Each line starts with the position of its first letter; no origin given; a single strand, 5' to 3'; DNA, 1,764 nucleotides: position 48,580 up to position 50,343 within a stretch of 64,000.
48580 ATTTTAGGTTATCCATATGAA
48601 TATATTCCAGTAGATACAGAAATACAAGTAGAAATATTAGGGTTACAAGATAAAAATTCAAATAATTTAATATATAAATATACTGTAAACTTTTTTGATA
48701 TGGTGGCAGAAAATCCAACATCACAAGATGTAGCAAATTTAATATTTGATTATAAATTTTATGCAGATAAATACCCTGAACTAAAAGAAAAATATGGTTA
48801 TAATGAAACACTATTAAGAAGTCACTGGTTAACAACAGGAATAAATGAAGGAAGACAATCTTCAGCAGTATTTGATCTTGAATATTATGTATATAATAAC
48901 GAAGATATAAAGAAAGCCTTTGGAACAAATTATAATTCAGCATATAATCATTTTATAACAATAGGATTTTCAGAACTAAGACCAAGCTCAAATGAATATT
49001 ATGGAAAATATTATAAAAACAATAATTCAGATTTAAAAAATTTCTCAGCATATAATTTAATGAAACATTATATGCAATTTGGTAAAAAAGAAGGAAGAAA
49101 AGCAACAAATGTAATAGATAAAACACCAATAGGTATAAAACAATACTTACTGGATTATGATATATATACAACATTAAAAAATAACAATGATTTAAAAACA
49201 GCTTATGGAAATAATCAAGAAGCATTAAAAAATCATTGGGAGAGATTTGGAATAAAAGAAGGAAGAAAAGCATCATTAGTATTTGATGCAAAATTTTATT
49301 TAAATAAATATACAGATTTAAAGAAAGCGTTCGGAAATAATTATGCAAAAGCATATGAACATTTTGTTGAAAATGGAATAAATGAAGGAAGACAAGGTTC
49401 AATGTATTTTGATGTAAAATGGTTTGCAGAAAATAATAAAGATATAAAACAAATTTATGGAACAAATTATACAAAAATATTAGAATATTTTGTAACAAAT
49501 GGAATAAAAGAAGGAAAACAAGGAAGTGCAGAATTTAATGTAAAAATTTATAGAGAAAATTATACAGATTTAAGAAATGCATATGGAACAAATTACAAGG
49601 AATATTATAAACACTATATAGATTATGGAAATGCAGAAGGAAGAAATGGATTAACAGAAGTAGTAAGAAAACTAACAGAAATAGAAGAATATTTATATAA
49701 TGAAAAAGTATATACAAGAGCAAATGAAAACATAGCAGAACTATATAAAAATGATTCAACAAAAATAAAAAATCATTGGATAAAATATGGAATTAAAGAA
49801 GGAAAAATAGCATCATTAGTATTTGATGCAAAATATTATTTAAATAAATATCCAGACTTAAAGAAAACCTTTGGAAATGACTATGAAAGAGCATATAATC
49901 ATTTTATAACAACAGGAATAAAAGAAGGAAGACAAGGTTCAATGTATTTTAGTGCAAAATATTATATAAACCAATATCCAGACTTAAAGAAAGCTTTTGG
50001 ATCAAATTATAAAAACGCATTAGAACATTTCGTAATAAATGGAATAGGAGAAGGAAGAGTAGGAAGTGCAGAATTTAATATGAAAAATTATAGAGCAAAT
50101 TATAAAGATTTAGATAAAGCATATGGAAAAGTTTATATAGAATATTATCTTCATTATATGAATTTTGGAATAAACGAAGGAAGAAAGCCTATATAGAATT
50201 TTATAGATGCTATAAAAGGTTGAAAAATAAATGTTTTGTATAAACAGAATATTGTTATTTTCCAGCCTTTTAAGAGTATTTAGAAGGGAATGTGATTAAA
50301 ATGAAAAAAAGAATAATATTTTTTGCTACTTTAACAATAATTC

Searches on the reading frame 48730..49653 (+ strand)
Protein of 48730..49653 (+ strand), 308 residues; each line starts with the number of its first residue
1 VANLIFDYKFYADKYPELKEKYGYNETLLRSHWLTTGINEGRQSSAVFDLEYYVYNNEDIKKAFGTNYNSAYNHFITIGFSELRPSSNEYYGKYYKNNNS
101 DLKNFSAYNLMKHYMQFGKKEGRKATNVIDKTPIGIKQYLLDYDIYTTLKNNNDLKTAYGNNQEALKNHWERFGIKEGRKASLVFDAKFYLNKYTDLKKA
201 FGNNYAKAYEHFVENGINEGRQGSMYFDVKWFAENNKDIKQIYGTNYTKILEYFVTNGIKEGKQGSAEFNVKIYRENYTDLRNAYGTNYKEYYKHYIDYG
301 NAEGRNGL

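Call 11: find_homologous_proteins(query=window:48730-49653:+, max_evalue=0.001)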
Query seq(308 aa) (308 aa): 285 proteins with E <= 0.001 among 1179 candidates; the best 120 are listed.
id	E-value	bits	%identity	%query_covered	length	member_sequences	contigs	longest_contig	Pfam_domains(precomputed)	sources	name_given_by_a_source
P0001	5.5e-92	327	47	90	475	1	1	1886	PF02811.27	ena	-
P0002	6.5e-78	281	43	85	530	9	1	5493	PF01520.24,PF06241.18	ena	-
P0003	2.4e-72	262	39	98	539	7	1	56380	PF01551.30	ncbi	-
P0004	6.9e-70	254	44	69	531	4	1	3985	-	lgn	-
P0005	9.7e-67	244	32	99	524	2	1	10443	PF13306.13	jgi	jgi:hypothetical protein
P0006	2.0e-65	240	44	99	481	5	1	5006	PF09479.17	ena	-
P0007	3.8e-65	239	44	78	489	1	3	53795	PF05257.23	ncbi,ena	-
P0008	6.1e-65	238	45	96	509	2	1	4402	PF08239.18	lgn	-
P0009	1.0e-61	227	39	78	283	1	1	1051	-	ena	-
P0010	2.5e-60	223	35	99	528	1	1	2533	-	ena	-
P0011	2.1e-58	217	43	56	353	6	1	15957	PF01510.31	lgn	-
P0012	8.7e-56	208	37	87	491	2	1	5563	PF00188.33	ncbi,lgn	-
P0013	1.1e-55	208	40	89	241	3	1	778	-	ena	-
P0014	1.8e-54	204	43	85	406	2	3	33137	PF03734.20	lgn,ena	-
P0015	5.4e-53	199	41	86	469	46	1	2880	PF03734.20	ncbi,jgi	jgi:hypothetical protein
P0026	4.0e-44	170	51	55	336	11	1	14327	PF01510.31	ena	-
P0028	5.2e-44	169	57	49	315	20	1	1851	PF05257.23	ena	-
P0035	1.5e-42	165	55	49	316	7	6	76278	PF05257.23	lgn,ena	-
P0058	5.6e-38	150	33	85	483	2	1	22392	PF00188.33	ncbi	-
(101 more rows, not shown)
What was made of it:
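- Checked: This is far beyond chance: relatives of the tail reach E 5e-92 (call 11).
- Partners among the 120 best hits: CHAP 19, NlpC/P60 20, Amidase_2 10, M23 8, YkuD 4, plus Amidase_3, GH25, lysozyme and deacetylase (call 11).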

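Call 15: search_solved_structures(query=window:48730-49653:+, max_evalue=1, show_alignments=2)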
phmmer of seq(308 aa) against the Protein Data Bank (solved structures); distinct sequences matched with E-value up to 1: 1.
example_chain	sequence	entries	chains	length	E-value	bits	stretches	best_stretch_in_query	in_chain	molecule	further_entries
9k32_A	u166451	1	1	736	0.27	14.2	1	96-179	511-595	HNH nuclease domain-containing protein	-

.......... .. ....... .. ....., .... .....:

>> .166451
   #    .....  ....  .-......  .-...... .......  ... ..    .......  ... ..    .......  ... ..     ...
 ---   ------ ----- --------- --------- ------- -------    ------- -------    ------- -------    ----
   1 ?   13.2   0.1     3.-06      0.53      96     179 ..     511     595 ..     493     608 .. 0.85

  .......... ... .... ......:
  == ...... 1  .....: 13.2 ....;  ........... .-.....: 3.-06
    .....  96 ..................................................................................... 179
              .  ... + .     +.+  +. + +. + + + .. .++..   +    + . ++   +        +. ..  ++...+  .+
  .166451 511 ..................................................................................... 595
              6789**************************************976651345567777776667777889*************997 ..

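Call 16: find_encoding_contigs(protein=P0003, flank=10000, max_places=3)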
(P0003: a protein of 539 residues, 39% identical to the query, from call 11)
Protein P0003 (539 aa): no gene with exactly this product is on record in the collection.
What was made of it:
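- Tried and rejected: P0003 was also not on record (call 16).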

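Call 17: find_encoding_contigs(protein=P0058, flank=10000, max_places=3)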
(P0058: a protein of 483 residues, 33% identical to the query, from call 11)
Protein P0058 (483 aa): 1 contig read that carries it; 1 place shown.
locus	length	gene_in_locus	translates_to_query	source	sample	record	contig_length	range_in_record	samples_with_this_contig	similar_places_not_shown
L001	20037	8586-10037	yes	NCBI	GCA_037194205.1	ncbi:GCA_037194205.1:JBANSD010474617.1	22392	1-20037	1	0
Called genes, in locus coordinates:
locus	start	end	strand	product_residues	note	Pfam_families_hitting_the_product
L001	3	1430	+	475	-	?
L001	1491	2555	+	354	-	-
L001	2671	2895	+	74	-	-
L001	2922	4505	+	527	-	PF03062:MBOAT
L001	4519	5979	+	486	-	PF00501:AMP-binding, PF13193:AMP-binding_C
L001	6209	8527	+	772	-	PF00112:Peptidase_C1, PF18560:Lectin_like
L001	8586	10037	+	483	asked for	PF00188:CAP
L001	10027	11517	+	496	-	PF00150:Cellulase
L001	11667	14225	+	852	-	PF01841:Transglut_core, PF09479:Flg_new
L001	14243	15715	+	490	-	PF01943:Polysacc_synt, PF13440:Polysacc_synt_3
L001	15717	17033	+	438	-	PF04464:Glyphos_transf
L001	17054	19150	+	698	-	PF01841:Transglut_core (weak), PF09479:Flg_new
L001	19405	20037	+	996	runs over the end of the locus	?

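Call 46: search_protein_families(library=pfam, alignment_id=A4, max_evalue=0.0001)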
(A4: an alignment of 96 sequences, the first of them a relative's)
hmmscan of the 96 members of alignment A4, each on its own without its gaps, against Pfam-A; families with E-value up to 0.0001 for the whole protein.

A. member 1, L001:10027-11229:+ (401 aa): 1 family
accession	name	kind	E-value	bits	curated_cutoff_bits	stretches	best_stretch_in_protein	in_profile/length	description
PF00150.24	Cellulase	-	4.7e-60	203.8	23.5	1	89-357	1-271/272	Cellulase (glycosyl hydrolase family 5)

B. families by the number of members that match (of 96 scanned): 41 families (the first 25 are shown)
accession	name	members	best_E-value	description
PF14200.12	RicinB_lectin_2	19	3.6e-76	Ricin-type beta-trefoil lectin domain-like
PF00652.28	Ricin_B_lectin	18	6.9e-31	Ricin-type beta-trefoil lectin domain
PF00932.25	LTD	10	2.6e-08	Lamin Tail Domain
PF03734.19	YkuD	9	1.2e-20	L,D-transpeptidase catalytic domain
PF01183.26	Glyco_hydro_25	8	3e-36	Glycosyl hydrolases family 25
PF03372.29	Exo_endo_phos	8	1e-08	Endonuclease/Exonuclease/phosphatase family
PF01522.26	Polysacc_deac_1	5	4.7e-27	Polysaccharide deacetylase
PF13290.12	CHB_HEX_C_1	5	1.2e-13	Chitobiase/beta-hexosaminidase C-terminal domain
PF13287.12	Fn3_assoc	5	2.2e-10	Fn3 associated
PF00188.32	CAP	4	5.6e-20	Cysteine-rich secretory protein family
PF01520.23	Amidase_3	3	1.6e-34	N-acetylmuramoyl-L-alanine amidase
PF01832.25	Glucosaminidase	3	8.1e-11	Mannosyl-glycoprotein endo-beta-N-acetylglucosaminidase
PF00877.26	NLPC_P60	3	1e-09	NlpC/P60 family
PF16850.11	Inhibitor_I66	3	6.7e-06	Peptidase inhibitor I66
PF18989.5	DUF5722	2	5.6e-122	Family of unknown function (DUF5722)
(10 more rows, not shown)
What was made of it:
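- Partners among 96 genome-derived proteins: YkuD 9, GH25 8, Polysacc_deac_1 5, Amidase_3 3, Glucosaminidase 3, NlpC/P60 3, M23 2, CAP 4 (call 46).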

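Call 53: search_protein_families(library=phrogs, proteins=[P0028, P0026], max_evalue=0.01)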
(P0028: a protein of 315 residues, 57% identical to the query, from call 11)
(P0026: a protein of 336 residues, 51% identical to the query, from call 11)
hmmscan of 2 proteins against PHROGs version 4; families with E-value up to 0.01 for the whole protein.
P0028 (315 aa): 18 families
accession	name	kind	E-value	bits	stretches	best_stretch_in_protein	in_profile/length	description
phrog_8781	-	lysis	1.4e-36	127.1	1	3-138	9-142/178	endolysin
phrog_7887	-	lysis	2.3e-29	103.8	1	4-144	8-148/238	endolysin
phrog_635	-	lysis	1.4e-27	97.8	1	3-139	10-146/463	endolysin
phrog_489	-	lysis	1.2e-22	81.4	1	3-127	8-133/459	endolysin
phrog_297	-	lysis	2.6e-17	64.3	1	1-103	97-173/176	holin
phrog_759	-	other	3.6e-17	63.3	1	6-134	19-143/625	tail associated cell-wall hydrolase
phrog_12367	-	lysis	4e-15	57.2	1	3-114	10-118/252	endolysin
phrog_7470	-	lysis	3.3e-13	50.2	1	8-97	12-103/532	amidase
phrog_29272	-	lysis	1.4e-09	38.6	1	6-106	307-400/436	endolysin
phrog_37633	-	lysis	3e-08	34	1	6-103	11-104/375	endolysin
phrog_34646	-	lysis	1.2e-06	28.5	1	5-115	333-441/472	endolysin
phrog_9225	-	unknown function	9.9e-06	26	0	73-118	236-279/293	-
phrog_1309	-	lysis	1.5e-05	25.5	1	11-117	182-281/410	endolysin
phrog_33679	-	lysis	2.4e-05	25.1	1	8-96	12-99/286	endolysin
phrog_52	-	tail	6.8e-05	22.9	1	15-116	552-648/677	tail protein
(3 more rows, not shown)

P0026 (336 aa): 21 families
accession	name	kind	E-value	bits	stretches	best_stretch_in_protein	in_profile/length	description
phrog_3088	-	lysis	2.4e-79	267.6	1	1-191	1-200/248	amidase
phrog_1794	-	lysis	1.5e-54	186.7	1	3-192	29-213/336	amidase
phrog_833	-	lysis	8.8e-52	177.6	1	3-165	10-184/294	endolysin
phrog_9611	-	lysis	1.3e-46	160.2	1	2-163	1-174/246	endolysin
phrog_1493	-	lysis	2.3e-38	133.4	1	4-160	12-173/394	endolysin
phrog_2338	-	lysis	1e-37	131.4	1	1-164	5-178/346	endolysin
phrog_670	-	lysis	2.8e-36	126.6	1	8-167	99-263/596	endolysin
phrog_5182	-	lysis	8.4e-32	112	1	1-162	1-191/321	endolysin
phrog_18955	-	unknown function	1.6e-20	74.2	1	24-153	296-432/483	-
phrog_15001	-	lysis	5.9e-16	59.5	1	23-164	42-204/367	endolysin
phrog_19265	-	unknown function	8.5e-15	56.2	1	24-160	24-162/293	-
phrog_7698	-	lysis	3.5e-14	54.3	1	22-158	22-157/316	endolysin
phrog_33549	-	unknown function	4.5e-08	34.1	1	27-123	25-130/137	-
phrog_880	-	lysis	6.4e-08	33.4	1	25-167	194-344/435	endolysin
phrog_8164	-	lysis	3.2e-07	31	1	2-104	3-111/320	endolysin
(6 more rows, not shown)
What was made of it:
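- On Non-covalent cell-wall-binding module (functional class): The catalytic parts match endolysin PHROGs (call 53).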

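Call 55: find_encoding_contigs(protein=P0035, flank=8000, max_places=2)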
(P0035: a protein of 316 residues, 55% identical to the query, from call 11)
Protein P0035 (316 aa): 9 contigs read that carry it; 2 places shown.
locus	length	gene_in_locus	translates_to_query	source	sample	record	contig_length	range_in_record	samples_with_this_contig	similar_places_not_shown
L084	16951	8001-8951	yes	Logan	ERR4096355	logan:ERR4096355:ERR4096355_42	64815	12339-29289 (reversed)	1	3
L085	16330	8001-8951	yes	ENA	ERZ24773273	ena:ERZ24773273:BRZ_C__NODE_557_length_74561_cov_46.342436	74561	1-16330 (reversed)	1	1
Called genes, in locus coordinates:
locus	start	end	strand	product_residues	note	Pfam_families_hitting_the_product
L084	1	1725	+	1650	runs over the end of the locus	PF10145:PhageMin_Tail, PF01476:LysM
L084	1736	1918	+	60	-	-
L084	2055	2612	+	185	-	-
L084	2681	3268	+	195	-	-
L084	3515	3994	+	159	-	-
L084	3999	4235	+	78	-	-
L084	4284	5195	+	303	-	-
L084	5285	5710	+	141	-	-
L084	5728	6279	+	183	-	-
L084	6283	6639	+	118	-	-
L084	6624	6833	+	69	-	-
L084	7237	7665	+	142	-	-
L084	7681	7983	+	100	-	PF16079:Phage_holin_5_2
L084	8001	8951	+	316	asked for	PF05257:CHAP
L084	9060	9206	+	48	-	-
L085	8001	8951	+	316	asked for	PF05257:CHAP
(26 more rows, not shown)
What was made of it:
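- On Non-covalent cell-wall-binding module (functional class): P0035 lies directly after Phage_holin_5_2 (call 55).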

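Call 56: find_encoding_contigs(protein=P0026, flank=8000, max_places=2)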
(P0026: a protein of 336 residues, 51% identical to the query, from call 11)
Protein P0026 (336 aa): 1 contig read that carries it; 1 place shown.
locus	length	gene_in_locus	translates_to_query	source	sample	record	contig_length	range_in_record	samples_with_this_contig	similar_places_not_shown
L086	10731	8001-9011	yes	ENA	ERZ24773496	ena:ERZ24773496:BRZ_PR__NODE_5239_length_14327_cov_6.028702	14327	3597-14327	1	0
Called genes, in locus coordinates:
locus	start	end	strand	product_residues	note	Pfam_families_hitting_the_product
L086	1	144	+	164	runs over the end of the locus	-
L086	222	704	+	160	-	-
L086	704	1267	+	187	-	PF06854:Phage_Gp15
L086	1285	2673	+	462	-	PF10368:YkyA (weak)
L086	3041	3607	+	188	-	-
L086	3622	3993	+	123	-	-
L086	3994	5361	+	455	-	-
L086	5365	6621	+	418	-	PF13884:Peptidase_S74 (weak)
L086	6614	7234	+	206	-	PF21939:Gp10_C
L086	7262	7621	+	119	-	-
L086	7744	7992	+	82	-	-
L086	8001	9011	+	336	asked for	PF01510:Amidase_2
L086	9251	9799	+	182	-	-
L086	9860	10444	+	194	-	-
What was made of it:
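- On Non-covalent cell-wall-binding module (functional class): P0026 lies in a phage contig (call 56).
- Closest known: Endolysin and autolysin cell-wall-binding domains. Same: It occupies the same architectural position: C-terminal to CHAP, amidase or NlpC/P60 domains in about 300-aa proteins next to holins (calls 11, 53, 55, 56).
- Tried and rejected: The endolysin role therefore rests on metagenomic contigs (calls 55, 56).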

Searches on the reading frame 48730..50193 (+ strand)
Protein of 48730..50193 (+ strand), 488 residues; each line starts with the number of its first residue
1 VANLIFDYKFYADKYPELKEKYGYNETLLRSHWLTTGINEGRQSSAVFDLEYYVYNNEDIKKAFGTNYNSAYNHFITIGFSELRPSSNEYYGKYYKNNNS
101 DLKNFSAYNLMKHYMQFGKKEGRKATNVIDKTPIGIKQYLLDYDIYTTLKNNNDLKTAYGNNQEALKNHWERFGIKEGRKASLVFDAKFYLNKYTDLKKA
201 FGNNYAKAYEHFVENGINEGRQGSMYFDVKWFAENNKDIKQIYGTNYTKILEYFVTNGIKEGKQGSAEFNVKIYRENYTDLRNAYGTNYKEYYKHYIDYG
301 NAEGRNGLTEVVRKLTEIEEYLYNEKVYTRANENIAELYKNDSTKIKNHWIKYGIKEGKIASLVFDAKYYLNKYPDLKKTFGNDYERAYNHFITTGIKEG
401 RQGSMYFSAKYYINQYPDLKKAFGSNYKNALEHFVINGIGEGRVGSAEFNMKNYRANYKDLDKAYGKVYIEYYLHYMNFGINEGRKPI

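Call 9: search_protein_families(library=pfam, proteins=[window:48730-50193:+], max_evalue=10)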
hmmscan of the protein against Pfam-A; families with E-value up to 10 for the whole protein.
seq(488 aa): 5 families
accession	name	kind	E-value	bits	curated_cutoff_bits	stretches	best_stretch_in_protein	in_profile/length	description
PF06241.17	Castor_Poll_mid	-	0.0008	19.8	26.7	1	367-408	30-71/104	Castor and Pollux, part of voltage-gated ion channel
PF14514.11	TetR_C_9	-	0.0027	18.3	25.3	0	357-401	26-68/130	Tetracyclin repressor-like, C-terminal domain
PF19414.4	Astro_p19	-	0.34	10.8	27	0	391-418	67-94/174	Astrovirus p19 protein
PF07579.16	DUF1548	-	5.3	7.8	22.7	0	192-216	48-72/135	Domain of Unknown Function (DUF1548)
PF20957.2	GxGYxYP_N_2nd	-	7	7.3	24.5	0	58-75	47-64/68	GxGYxYP_N second domain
